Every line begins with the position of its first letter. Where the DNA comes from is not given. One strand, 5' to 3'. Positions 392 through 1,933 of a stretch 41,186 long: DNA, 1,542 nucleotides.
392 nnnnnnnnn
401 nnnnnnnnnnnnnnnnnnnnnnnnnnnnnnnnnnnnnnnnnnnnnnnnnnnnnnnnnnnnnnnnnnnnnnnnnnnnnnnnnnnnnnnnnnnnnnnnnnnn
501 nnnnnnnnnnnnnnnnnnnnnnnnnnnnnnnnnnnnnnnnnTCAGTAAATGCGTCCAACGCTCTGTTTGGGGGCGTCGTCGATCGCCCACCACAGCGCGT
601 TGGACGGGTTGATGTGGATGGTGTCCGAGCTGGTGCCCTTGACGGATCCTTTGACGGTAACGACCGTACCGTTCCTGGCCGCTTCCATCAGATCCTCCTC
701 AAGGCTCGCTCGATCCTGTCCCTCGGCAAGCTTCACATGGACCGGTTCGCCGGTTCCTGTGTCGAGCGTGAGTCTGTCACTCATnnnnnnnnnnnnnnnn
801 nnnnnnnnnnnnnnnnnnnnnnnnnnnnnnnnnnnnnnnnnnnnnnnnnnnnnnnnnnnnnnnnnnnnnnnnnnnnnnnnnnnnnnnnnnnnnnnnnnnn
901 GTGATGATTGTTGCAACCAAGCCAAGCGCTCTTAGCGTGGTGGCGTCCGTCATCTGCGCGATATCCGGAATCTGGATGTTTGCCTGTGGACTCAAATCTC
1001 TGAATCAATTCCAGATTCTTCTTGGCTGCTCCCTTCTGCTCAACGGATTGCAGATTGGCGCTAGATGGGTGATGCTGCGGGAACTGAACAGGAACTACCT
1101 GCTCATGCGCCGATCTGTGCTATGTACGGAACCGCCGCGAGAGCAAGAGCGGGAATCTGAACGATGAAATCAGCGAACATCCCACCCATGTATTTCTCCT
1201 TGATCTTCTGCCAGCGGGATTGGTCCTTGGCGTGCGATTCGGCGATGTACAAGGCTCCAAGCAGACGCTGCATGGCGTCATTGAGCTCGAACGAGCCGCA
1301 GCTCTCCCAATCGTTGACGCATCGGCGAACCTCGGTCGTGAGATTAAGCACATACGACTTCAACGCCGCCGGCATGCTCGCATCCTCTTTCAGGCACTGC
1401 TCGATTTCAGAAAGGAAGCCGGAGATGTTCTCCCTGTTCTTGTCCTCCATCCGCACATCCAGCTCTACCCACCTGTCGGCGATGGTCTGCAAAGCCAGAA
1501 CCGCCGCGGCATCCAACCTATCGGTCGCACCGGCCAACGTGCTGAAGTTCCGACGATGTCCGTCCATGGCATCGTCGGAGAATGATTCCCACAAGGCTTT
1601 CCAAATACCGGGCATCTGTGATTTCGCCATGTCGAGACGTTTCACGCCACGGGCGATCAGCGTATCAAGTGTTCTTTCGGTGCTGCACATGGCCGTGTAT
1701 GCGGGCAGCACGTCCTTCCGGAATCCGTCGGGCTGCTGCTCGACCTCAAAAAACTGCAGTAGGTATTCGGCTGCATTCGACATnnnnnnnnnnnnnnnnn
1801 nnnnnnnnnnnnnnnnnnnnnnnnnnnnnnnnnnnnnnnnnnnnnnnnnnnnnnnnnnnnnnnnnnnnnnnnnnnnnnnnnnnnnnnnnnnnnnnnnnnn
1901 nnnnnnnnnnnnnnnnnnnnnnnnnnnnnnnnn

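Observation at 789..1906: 118-bp structured bidirectional control cassette duplicated exactly 1000 bp apart, organising four unknown genes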

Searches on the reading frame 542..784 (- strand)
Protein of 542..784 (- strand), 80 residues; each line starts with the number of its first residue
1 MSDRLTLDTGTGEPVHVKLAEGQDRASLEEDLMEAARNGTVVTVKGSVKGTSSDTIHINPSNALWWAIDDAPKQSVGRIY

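Call 35: search_protein_families(library=pfam, max_evalue=0.01, proteins=[window:545-784:-])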
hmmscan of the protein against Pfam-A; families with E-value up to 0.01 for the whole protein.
seq(80 aa): 0 families

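Call 36: search_protein_families(library=phrogs, max_evalue=0.01, proteins=[window:545-784:-])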
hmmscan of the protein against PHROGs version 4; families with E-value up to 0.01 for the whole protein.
seq(80 aa): 0 families

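Call 52: search_protein_families(library=padloc, max_evalue=0.01, proteins=[window:545-784:-])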
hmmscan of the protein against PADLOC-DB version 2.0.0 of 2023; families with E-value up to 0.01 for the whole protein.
seq(80 aa): 0 families

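Call 75: predict_structure(protein=window:542-784:-)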
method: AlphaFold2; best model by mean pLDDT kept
length: 80 residues; sequences in the alignment: 1
mean_pLDDT: 74.2   pTM: 0.60
mean pLDDT of the five models: 74.2, 63.2, 57.4, 53.8, 44.3
residues with pLDDT >= 90: 0; 70-90: 58; 50-70: 19; < 50: 3
segments of 3 or more residues with pLDDT < 50: none
pLDDT, mean of each block of 10 residues (from residue 1): 70 76 83 87 78 76 70 54
secondary structure, 60 per line:
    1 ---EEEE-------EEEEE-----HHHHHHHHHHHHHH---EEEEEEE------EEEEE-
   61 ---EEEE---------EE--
elements in order: E4-7 E15-19 H25-38 E42-48 E55-59 E64-67

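Call 78: fold_search(model_id=the predicted structure, library=pdb)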
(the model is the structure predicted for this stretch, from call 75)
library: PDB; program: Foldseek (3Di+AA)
matches with E <= 10: 73; with E <= 0.001: 0
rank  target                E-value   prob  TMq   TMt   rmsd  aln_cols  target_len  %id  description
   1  7w43_F                2.3e+00  0.06  0.25  0.15  14.0        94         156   15  Crystal structure of Bacillus subtilis YjoB N-terminal domain (released 2022-10-19)
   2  7w43_A                2.7e+00  0.07  0.25  0.15  12.8        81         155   12  Crystal structure of Bacillus subtilis YjoB N-terminal domain (released 2022-10-19)
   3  7sz2_A                2.9e+00  0.23  0.40  0.21   3.4        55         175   11  Mouse PARP13/ZAP ZnF5-WWE1-WWE2 bound to ATP (released 2022-10-05)
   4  8rd7_B                2.9e+00  0.12  0.36  0.37   6.6        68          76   10  HUWE1 WWE domain in complex with ADP-ribose (released 2024-07-31)
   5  7w43_K                3.1e+00  0.06  0.25  0.15  13.2        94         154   12  Crystal structure of Bacillus subtilis YjoB N-terminal domain (released 2022-10-19)
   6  4wdi_A                3.1e+00  0.02  0.18  0.07  12.9       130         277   12  Weak TCR binding to an unstable insulin epitope drives type 1 diabetes (released 2015-06-24)
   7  3v3l_A                3.2e+00  0.20  0.38  0.37   4.0        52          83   10  Crystal structure of human RNF146 WWE domain in complex with iso-ADPRibose (released 2012-02-15)
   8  7sz3_B                3.6e+00  0.25  0.40  0.20   2.4        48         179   12  Mouse PARP13/ZAP ZnF5-WWE1-WWE2 bound to ADPr (released 2022-10-05)
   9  2k5r_MODEL_1_A        3.6e+00  0.05  0.27  0.23  12.7        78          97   22  Solution NMR Structure of XF2673 from Xylella fastidiosa. Northeast Structural Genomics Consortium Target XfR3 (released 2008-08-26)
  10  4qpl_A                3.9e+00  0.18  0.37  0.21   3.8        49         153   10  Crystal structure of RNF146(RING-WWE)/UbcH5a/iso-ADPr complex (released 2014-10-15)
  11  7w42_A                3.9e+00  0.05  0.26  0.08  13.8        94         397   14  Crystal structure of Bacillus subtilis YjoB (released 2022-10-19)
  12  7w46_A                3.9e+00  0.04  0.26  0.08  13.8        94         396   14  Crystal structure of Bacillus subtilis YjoB with ADP (released 2022-10-19)
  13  1n9n                  4.1e+00  0.04  0.24  0.20  10.2        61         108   16  Crystal structure of the Phot-LOV1 domain from Chlamydomonas reinhardtii in illuminated state. Data set of a single crys (released 2003-06-17)
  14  3e6h_A                4.1e+00  0.02  0.19  0.07  13.8       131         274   13  MHC CLASS I H-2Dd heavy chain complexed with Beta-2 Microglobulin and a variant peptide, PI10, from the human immunode (released 2009-08-18)
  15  3zmg                  4.1e+00  0.01  0.14  0.05  14.3        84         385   14  CRYSTAL STRUCTURE OF BACE-1 IN COMPLEX WITH CHEMICAL LIGAND (released 2013-05-01)
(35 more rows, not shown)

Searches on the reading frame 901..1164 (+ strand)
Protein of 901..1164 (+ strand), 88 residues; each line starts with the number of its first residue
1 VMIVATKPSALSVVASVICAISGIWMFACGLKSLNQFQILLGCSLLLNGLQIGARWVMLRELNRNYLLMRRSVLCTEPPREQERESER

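Call 35: search_protein_families(library=pfam, max_evalue=0.01, proteins=[window:901-1164:+])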
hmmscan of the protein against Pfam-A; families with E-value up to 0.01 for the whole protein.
seq(88 aa): 0 families

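Call 36: search_protein_families(library=phrogs, max_evalue=0.01, proteins=[window:901-1164:+])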
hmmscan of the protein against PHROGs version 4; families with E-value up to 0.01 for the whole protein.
seq(88 aa): 0 families

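Call 52: search_protein_families(library=padloc, max_evalue=0.01, proteins=[window:901-1164:+])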
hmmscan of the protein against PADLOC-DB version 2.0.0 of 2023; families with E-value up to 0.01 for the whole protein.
seq(88 aa): 0 families

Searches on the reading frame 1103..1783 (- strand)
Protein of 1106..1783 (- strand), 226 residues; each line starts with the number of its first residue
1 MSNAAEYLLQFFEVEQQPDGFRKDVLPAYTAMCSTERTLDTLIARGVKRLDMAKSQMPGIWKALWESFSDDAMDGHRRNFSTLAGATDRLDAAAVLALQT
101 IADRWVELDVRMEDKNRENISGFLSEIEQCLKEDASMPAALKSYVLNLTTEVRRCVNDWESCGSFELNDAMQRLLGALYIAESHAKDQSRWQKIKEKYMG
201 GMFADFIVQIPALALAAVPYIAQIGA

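Call 35: search_protein_families(library=pfam, max_evalue=0.01, proteins=[window:1106-1783:-])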
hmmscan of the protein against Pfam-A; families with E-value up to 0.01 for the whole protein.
seq(226 aa): 0 families

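Call 36: search_protein_families(library=phrogs, max_evalue=0.01, proteins=[window:1106-1783:-])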
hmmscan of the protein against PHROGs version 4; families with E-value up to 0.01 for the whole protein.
seq(226 aa): 0 families

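Call 52: search_protein_families(library=padloc, max_evalue=0.01, proteins=[window:1106-1783:-])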
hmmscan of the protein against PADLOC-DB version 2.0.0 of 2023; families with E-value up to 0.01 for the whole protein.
seq(226 aa): 0 families

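Call 53: find_homologous_proteins(query=window:1106-1783:-)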
Query seq(226 aa) (226 aa): 9 proteins with E <= 0.001 among 393 candidates.
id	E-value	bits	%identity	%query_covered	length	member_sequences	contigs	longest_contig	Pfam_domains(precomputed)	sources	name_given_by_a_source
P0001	6.9e-143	492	97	100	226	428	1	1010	-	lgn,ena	-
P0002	1.8e-125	435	97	88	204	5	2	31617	-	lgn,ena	-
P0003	1.2e-121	422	83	100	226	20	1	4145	-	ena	-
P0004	3.3e-106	372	92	81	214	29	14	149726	-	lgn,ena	-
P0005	5.9e-91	322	97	68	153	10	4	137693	-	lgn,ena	-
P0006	3.0e-87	310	94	69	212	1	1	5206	-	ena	-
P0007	1.4e-79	285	94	63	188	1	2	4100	-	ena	-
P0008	2.0e-37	147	37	98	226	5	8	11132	-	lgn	-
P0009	5.5e-35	139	36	99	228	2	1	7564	-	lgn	-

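Call 79: predict_structure(alignment_id=A4)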
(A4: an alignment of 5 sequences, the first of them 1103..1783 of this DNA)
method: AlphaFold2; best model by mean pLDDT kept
length: 226 residues; sequences in the alignment: 5
mean_pLDDT: 57.5   pTM: 0.49
mean pLDDT of the five models: 57.5, 55.9, 55.8, 54.9, 53.5
residues with pLDDT >= 90: 0; 70-90: 52; 50-70: 88; < 50: 86
segments of 3 or more residues with pLDDT < 50: 1-29, 45-48, 72-88, 106-110, 200-226
pLDDT, mean of each block of 10 residues (from residue 1): 35 40 46 56 49 62 53 46 45 56 48 65 86 77 80 79 63 67 69 68 42 46 35
secondary structure, 60 per line:
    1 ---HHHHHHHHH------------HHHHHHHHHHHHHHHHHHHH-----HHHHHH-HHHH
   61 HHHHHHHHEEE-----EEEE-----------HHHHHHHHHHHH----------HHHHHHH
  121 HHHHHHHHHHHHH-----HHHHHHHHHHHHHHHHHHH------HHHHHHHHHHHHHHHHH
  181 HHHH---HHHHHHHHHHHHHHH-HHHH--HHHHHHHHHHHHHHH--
elements in order: H4-12 H25-44 H50-55 H57-68 E69-71 E77-80 H92-103 H114-133 H139-157 H164-184 H188-202 H204-207 H210-224
